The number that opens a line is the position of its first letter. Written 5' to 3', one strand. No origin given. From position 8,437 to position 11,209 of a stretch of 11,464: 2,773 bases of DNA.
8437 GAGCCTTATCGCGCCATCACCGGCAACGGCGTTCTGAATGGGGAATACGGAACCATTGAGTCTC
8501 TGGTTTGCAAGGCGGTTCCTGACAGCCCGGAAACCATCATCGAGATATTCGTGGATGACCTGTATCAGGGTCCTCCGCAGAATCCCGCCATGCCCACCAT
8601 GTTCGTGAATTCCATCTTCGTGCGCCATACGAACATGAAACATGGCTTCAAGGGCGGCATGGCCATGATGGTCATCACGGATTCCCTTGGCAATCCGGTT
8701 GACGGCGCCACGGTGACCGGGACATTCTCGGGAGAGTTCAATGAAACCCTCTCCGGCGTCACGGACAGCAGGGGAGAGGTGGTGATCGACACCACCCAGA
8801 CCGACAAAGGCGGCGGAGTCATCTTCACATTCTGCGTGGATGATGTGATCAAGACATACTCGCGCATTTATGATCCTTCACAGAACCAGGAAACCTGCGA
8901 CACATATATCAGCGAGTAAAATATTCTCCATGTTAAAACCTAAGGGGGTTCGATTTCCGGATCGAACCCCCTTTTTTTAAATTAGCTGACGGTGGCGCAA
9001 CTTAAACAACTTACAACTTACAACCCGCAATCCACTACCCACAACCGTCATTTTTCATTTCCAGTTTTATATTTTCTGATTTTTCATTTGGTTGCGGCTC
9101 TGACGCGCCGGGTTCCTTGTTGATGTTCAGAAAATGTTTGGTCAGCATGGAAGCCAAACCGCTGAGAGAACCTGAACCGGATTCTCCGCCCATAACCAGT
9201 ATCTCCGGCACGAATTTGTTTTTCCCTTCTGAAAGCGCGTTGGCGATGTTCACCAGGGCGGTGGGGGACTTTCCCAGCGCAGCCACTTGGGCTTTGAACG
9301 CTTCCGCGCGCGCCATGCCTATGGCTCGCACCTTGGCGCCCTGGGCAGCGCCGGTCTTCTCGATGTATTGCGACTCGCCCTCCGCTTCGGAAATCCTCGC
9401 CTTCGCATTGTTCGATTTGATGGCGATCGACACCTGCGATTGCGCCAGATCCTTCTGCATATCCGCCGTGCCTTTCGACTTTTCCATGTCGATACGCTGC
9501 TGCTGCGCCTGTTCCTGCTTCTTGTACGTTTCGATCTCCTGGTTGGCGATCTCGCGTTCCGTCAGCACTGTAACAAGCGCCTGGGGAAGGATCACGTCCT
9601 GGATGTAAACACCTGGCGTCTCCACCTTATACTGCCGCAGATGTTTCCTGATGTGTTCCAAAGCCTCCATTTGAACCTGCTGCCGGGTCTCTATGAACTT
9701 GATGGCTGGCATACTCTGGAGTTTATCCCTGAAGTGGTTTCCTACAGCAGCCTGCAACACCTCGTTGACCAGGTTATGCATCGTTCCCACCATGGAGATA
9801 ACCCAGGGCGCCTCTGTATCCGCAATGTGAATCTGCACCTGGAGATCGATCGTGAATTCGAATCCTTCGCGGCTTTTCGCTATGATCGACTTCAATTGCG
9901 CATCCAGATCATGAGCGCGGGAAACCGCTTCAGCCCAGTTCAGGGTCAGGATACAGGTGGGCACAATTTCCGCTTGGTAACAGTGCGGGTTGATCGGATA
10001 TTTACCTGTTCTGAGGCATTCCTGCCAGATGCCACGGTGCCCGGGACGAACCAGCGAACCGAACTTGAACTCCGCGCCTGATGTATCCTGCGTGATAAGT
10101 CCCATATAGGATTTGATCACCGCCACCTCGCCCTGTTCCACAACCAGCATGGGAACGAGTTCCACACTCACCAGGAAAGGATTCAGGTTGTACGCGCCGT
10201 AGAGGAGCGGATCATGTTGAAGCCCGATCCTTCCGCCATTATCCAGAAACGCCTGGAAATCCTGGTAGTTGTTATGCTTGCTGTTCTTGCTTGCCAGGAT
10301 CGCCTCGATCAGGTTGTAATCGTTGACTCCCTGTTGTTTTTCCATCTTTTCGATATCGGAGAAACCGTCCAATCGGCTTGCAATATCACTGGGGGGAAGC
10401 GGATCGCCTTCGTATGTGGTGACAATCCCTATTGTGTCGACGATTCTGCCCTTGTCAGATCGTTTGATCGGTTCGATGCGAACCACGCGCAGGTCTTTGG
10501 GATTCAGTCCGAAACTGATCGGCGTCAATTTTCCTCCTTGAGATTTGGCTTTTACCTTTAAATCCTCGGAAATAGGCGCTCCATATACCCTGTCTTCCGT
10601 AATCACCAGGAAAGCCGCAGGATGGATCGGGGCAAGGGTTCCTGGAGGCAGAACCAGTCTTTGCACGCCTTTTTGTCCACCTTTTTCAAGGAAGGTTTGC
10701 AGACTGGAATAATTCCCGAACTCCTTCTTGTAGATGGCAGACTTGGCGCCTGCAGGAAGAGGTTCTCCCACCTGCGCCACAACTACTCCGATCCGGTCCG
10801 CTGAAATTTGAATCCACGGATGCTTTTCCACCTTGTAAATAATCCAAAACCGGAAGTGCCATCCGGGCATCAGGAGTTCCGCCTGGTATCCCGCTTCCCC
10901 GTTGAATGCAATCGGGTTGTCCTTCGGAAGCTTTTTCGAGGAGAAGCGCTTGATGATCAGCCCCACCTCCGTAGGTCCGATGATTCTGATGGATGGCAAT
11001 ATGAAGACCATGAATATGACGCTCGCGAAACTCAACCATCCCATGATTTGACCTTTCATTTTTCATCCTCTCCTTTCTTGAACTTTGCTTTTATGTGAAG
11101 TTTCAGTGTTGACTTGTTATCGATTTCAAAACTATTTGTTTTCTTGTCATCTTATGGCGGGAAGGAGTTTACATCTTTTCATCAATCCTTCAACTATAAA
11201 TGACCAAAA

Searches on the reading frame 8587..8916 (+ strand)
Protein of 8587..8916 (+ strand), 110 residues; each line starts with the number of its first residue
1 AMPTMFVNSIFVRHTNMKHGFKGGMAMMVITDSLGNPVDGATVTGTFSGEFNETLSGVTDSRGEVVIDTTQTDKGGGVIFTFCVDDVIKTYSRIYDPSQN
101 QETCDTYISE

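Call 7: search_protein_families(library=pfam, proteins=[window:8587-8916:+], max_evalue=10)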
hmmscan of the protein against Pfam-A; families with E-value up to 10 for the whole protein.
window:8587-8916:+ (110 aa): 3 families
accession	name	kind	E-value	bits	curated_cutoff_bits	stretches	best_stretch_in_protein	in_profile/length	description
PF02369.22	Big_1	-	1.1e-05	25.9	34.9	1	28-75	23-72/93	Bacterial Ig-like domain (group 1)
PF13620.12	CarboxypepD_reg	-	0.11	13.3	32.3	1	30-69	6-44/82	Carboxypeptidase regulatory-like domain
PF20646.2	Hpf1_C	-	0.68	10.1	25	1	59-70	22-33/35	Hpf1 C-terminal YTTT repeat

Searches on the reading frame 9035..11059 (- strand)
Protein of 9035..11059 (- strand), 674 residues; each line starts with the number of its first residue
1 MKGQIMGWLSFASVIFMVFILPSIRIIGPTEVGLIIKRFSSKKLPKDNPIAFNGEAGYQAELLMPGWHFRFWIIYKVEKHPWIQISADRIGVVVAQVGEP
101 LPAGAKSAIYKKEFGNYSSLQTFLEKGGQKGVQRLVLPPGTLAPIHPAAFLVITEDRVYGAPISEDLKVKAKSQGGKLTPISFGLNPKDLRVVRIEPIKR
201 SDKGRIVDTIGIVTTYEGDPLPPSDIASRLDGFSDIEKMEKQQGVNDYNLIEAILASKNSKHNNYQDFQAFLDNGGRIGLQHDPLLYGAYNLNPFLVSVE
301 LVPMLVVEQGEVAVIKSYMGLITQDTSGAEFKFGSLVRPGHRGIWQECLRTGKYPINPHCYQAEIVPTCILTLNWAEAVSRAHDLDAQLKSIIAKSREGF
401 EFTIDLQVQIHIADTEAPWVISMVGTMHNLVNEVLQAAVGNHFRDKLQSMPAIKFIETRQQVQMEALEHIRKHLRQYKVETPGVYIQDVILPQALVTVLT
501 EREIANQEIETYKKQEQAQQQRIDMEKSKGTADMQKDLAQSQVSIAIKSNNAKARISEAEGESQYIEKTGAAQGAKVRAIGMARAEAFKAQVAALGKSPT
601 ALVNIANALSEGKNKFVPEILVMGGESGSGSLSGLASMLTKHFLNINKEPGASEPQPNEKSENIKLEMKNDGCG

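Call 14: search_protein_families(library=pfam, proteins=[window:9035-11059:-], max_evalue=0.01)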
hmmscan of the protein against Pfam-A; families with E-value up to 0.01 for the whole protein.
window:9035-11059:- (674 aa): 2 families
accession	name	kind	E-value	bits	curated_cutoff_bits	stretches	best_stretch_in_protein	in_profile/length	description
PF01145.31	Band_7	-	1.9e-16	61.1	23.6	1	306-519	2-175/176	SPFH domain / Band 7 family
PF13421.11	Band_7_1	-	0.0099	16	24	0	419-502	117-206/211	SPFH domain-Band 7 family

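Call 72: search_protein_families(library=ncbifam, proteins=[window:9035-11059:-], max_evalue=0.001)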
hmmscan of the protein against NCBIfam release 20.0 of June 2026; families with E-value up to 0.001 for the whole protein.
window:9035-11059:- (674 aa): 0 families
